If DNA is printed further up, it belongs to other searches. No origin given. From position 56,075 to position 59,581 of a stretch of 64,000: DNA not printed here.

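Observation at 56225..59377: Single polypeptide joining 23 c-type haems to a dihaem-type cytochrome b membrane domain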

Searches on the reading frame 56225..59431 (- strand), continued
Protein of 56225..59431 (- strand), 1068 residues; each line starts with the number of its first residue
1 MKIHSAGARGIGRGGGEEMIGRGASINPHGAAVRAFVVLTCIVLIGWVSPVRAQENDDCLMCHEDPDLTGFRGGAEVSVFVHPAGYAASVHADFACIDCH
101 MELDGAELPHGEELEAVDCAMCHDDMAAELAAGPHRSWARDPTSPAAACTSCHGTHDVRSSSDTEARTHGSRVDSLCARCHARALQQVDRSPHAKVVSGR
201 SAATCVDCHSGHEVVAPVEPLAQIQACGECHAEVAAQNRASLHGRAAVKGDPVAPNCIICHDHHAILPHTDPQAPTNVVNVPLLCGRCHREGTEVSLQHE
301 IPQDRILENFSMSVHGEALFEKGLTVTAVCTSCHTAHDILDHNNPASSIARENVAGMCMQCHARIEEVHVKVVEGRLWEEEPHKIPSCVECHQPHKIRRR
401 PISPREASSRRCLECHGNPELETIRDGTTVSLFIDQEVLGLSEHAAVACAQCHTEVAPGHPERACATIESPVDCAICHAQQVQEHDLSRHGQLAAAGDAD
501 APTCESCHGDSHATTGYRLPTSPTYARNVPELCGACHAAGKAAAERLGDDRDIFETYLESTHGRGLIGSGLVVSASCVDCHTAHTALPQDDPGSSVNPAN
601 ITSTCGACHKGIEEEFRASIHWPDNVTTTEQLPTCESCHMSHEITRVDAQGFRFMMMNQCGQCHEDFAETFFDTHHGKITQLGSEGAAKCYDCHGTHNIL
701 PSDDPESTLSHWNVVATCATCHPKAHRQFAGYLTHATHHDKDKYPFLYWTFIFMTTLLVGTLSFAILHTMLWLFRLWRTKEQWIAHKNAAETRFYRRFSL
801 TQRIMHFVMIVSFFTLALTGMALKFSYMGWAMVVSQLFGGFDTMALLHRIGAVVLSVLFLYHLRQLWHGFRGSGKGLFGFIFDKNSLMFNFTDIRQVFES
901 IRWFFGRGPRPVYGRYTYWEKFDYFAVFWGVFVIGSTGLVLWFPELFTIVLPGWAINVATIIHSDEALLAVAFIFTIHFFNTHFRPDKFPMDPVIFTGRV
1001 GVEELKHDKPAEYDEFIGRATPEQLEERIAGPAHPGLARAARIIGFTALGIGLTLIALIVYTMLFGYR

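Call 21: find_related_loci(query=A1, collection=genome_contigs, flank=10000)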
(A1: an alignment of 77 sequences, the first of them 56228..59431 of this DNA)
Query A1 (1068 aa) in genome_contigs; peptide patterns used: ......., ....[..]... (x = any residue, [..] = any of these).
600 stretches matched a pattern (row limit reached: there are more); 578 encode a relative of the query (tblastn E <= 1e-3); the best 80 are kept; 80 distinct loci.
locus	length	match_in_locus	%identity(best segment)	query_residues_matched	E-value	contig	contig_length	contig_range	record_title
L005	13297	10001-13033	79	54-1068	0e+0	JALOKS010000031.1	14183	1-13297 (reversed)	MAG: Thermoanaerobaculales bacterium isolate Prado005 scaffold_3089, whole genome shotgun sequence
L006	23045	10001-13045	68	53-1068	0e+0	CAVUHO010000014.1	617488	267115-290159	MAG: Candidatus Sulfomarinibacteraceae bacterium isolate MFD04716.bin.1.4 genome assembly, contig: contig_6526, whole ge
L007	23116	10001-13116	65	31-1068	0e+0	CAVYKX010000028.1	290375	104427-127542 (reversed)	MAG: Candidatus Sulfomarinibacteraceae bacterium isolate MFD03804.bin.2.5 genome assembly, contig: contig_87333, whole g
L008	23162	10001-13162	79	15-1068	0e+0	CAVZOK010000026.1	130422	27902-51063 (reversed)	MAG: Candidatus Sulfomarinibacteraceae bacterium isolate MFD03804.bin.2.114 genome assembly, contig: contig_55218, whole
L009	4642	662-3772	56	31-1068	0e+0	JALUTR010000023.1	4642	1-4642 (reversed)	MAG: Candidatus Neomarinimicrobiota bacterium isolate 128-326_maxbin2_scaf2bin.003 128-326_scaffold_11091_c1, whole geno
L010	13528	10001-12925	58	37-1068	0e+0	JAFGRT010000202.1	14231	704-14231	MAG: Acidobacteria bacterium isolate Zod_Metabat.850 k87_9950169, whole genome shotgun sequence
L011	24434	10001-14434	54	28-1068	0e+0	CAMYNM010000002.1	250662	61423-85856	MAG: Thermoanaerobaculia bacterium isolate FO_M_Acidobacteriota_06 genome assembly, contig: scaffold_4, whole genome sho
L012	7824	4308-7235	53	37-1068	0e+0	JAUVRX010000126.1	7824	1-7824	MAG: Acidobacteriota bacterium isolate CSMAG_725 CSMAG_725_k127_3854441_length_7824_cov_16.1495, whole genome shotgun se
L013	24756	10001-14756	54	50-1068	0e+0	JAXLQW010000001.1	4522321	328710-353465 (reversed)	MAG: Thermoanaerobaculia bacterium isolate STL-ACI13 C1.108.fa-1, whole genome shotgun sequence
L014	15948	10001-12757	59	37-1068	0e+0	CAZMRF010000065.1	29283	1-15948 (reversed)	MAG TPA_asm: uncultured Acidobacteriota bacterium isolate SRP119689_co1_145 genome assembly, contig: NODE_1981_length_29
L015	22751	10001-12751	57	41-1068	0e+0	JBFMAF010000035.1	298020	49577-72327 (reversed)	MAG: Acidobacteriota bacterium isolate MAG131 MAG131_35, whole genome shotgun sequence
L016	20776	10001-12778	60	26-1068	0e+0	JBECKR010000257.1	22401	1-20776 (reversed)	MAG: Acidobacteriota bacterium isolate ETDI10 k127_629700, whole genome shotgun sequence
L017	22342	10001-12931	51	34-1068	0e+0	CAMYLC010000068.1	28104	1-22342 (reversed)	MAG: Thermoanaerobaculia bacterium isolate FCS_M_Acidobacteriota_05 genome assembly, contig: scaffold_2240, whole genome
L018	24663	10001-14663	57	24-1068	0e+0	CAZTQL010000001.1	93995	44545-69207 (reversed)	MAG TPA_asm: uncultured Woeseiaceae bacterium isolate SRP155585_co2_189 genome assembly, contig: NODE_25_length_93995_co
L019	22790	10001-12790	59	33-1068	0e+0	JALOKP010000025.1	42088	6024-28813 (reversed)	MAG: Acidobacteria bacterium isolate Prado002 scaffold_714, whole genome shotgun sequence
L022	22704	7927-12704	56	46-1068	0e+0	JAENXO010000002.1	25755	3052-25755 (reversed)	MAG: Gemmatimonadetes bacterium isolate 14_8_m_bin36 k141_1336408_length_25755_cov_51.7343, whole genome shotgun sequenc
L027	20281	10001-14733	56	32-1068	0e+0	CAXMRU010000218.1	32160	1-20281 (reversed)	MAG: Akkermansiaceae bacterium isolate 10C-St20-MC-01_bin.15.orig genome assembly, contig: k141_2917734, whole genome sh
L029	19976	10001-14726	54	34-1068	0e+0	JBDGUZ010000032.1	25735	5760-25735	MAG: Gemmatimonadota bacterium isolate M3-10_Bin_153 M3-10_Bin_153_scaffold_10018, whole genome shotgun sequence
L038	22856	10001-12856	52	12-1068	0e+0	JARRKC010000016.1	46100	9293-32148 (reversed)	MAG: Acidobacteriota bacterium isolate Spart_036_MAG scaffold_98, whole genome shotgun sequence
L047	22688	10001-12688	52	53-1067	0e+0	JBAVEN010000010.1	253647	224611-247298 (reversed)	MAG: Bryobacteraceae bacterium isolate MFD04928_ilm_asm_bin32 k127_245531, whole genome shotgun sequence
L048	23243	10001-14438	50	53-1068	0e+0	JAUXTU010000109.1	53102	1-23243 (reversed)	MAG: Bacteroidota bacterium isolate C13_metabat.bin.24 C13_k141_345686, whole genome shotgun sequence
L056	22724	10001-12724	50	46-1067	0e+0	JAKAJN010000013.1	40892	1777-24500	MAG: bacterium isolate WY3.bin98 NODE_1349_length_40892_cov_4.557758, whole genome shotgun sequence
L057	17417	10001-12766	51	34-1067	0e+0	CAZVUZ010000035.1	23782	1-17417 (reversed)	MAG TPA_asm: uncultured Ignavibacteriales bacterium isolate binchicken_co42_518 genome assembly, contig: NODE_2485_lengt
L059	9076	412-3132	49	53-1067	0e+0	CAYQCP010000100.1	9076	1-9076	MAG TPA_asm: uncultured Gemmatimonas sp. isolate SRP302447_co4_428 genome assembly, contig: NODE_20597_length_9076_cov_1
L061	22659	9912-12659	49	41-1067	0e+0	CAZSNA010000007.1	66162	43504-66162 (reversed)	MAG TPA_asm: uncultured Fibrobacteraceae bacterium isolate SRP167671_co2_134 genome assembly, contig: NODE_529_length_66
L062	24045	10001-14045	45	43-1068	0e+0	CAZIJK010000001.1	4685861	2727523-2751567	MAG TPA_asm: uncultured Melioribacter sp. isolate SRP302447_co3_778 genome assembly, contig: NODE_1_length_4685861_cov_7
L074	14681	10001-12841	46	20-1067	0e+0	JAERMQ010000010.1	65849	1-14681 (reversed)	MAG: Ignavibacteria bacterium isolate CoA_1_bin.73 scaffold_25, whole genome shotgun sequence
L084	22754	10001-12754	46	34-1065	0e+0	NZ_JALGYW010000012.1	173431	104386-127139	Maribellus sp. YY47 NODE_12, whole genome shotgun sequence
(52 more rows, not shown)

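Call 30: predict_structure(alignment_id=A1)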
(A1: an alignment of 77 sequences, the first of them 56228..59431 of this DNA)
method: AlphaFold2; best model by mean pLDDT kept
length: 1068 residues; sequences in the alignment: 77
mean_pLDDT: 76.2   pTM: 0.45
mean pLDDT of the five models: 76.2, 75.2, 74.4, 69.0, 65.5
residues with pLDDT >= 90: 85; 70-90: 731; 50-70: 158; < 50: 94
segments of 3 or more residues with pLDDT < 50: 1-28, 47-53, 370-374, 376-383, 396-407, 670-683, 725-740
pLDDT, mean of each block of 10 residues (from residue 1): 31 33 43 70 52 69 90 84 93 88 78 83 86 75 75 90 91 91 92 89 88 83 88 91 89 87 88 86 84 80 69 65 67 83 82 72 55 47 51 47 45 83 79 83 77 73 74 78 88 87 86 79 84 87 76 78 69 72 83 86 81 84 83 75 62 71 65 42 56 76 77 67 49 42 61 71 77 82 75 87 87 88 82 89 88 89 87 85 80 86 86 81 78 82 72 70 75 72 66 82 84 86 87 85 82 81 71
secondary structure, 60 per line:
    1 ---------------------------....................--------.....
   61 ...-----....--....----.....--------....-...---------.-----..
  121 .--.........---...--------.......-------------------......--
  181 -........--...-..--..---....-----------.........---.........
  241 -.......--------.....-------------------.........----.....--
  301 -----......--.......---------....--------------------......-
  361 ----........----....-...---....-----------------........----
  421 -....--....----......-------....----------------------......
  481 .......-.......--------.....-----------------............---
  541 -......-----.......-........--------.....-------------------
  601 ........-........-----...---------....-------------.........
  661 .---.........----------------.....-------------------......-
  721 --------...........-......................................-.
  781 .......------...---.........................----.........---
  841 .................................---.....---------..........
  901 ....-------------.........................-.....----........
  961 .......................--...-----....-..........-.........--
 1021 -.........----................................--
elements in order (helices of 4 or more, strands of 3 or more residues): H28-47 H56-63 E69-72 E75-78 H83-87 H96-99 H124-132 H147-153 H173-178 H182-189 H205-208 H220-228 H232-240 H242-248 H257-261 H281-289 H294-298 H306-311 H314-320 H330-333 H354-359 H365-372 H377-380 H388-391 H409-416 E422-425 E428-431 H436-441 H449-452 H475-487 H489-495 H504-508 H526-537 H542-547 H553-559 H561-568 H577-581 H601-608 H610-617 H635-638 H652-661 H665-673 H690-694 H714-719 H729-739 H741-778 H780-787 E794-796 H800-824 H829-837 H841-873 H877-881 H891-904 H918-942 H944-948 H953-983 H994-997 E999-1001 H1002-1008 H1010-1018 H1022-1028 H1035-1066

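Call 34: fold_search(model_id=the predicted structure, library=pdb)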
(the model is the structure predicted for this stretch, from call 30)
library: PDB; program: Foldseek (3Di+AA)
matches with E <= 10: 40; with E <= 0.001: 1
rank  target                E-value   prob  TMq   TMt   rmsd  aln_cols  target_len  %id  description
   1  1kqf_C                2.3e-04  1.00  0.18  0.79   4.0       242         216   19  FORMATE DEHYDROGENASE N FROM E. COLI (released 2002-03-15)
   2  6t5e                  2.0e-02  1.00  0.12  0.27   6.9       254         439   18  Hydroxylamine Oxidoreductase from Brocadia fulgida (released 2020-11-18)
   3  4gd3_A                1.4e+00  0.85  0.11  0.54   7.4       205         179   16  Structure of E. coli hydrogenase-1 in complex with cytochrome b (released 2013-01-02)
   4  4o7g_A                1.8e+00  0.20  0.10  0.33  13.0       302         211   11  Crystal Structure of Ascorbate-bound Cytochrome b561, crystal soaked in 1 M L-ascorbate for 40 minutes (released 2014-02-05)
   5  4tq5                  2.2e+00  0.13  0.07  0.23  20.4       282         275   12  Structure of a UbiA homolog from Archaeoglobus fulgidus (released 2014-07-16)
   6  2cmr_A                2.3e+00  0.30  0.10  0.38  11.1       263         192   10  Crystal structure of the HIV-1 neutralizing antibody D5 Fab bound to the gp41 inner-core mimetic 5-helix (released 2006-10-16)
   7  7zdl_D                3.1e+00  0.06  0.06  0.10  21.7       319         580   12  IF(heme/coordinated) conformation of CydDC in AMP-PNP(CydC)/AMP-PNP(CydD) bound state (Dataset-8) (released 2023-04-19)
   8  6g94_A                3.2e+00  0.54  0.10  0.52   7.7       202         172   15  Structure of E. coli hydrogenase-1 C19G variant in complex with cytochrome b (released 2018-06-13)
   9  7q2y_D                4.4e+00  0.02  0.07  0.08  27.4       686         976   10  Cryo-EM structure of clamped S.cerevisiae condensin-DNA complex (form II) (released 2022-03-23)
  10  7xec_B                4.6e+00  0.02  0.06  0.09  25.4       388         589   11  Cryo-EM structure of human ABCD1 E630Q in the presence of ATP in inward-facing state 2 (released 2023-03-29)
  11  4wnl_C                4.8e+00  0.06  0.07  0.21  18.7       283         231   13  The X-ray structure of a RNA-binding protein complex (released 2014-12-24)
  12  9ckz_B                4.8e+00  0.02  0.06  0.10  25.2       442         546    9  Cryo-EM structure of human XPR1 in apo state (released 2025-06-18)
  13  7sel_A                5.2e+00  0.03  0.05  0.08  25.4       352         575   11  E. coli MsbA in complex with LPS and inhibitor G7090 (compound 3) (released 2022-03-09)
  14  6rag_B                5.4e+00  0.02  0.05  0.08  26.1       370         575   14  Heterodimeric ABC exporter TmrAB in inward-facing wide conformation under turnover conditions (released 2019-07-31)
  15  7vr1_A                5.7e+00  0.02  0.06  0.09  26.5       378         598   12  Cryo-EM structure of the ATP-binding cassette sub-family D member 1 from Homo sapiens (released 2022-10-26)
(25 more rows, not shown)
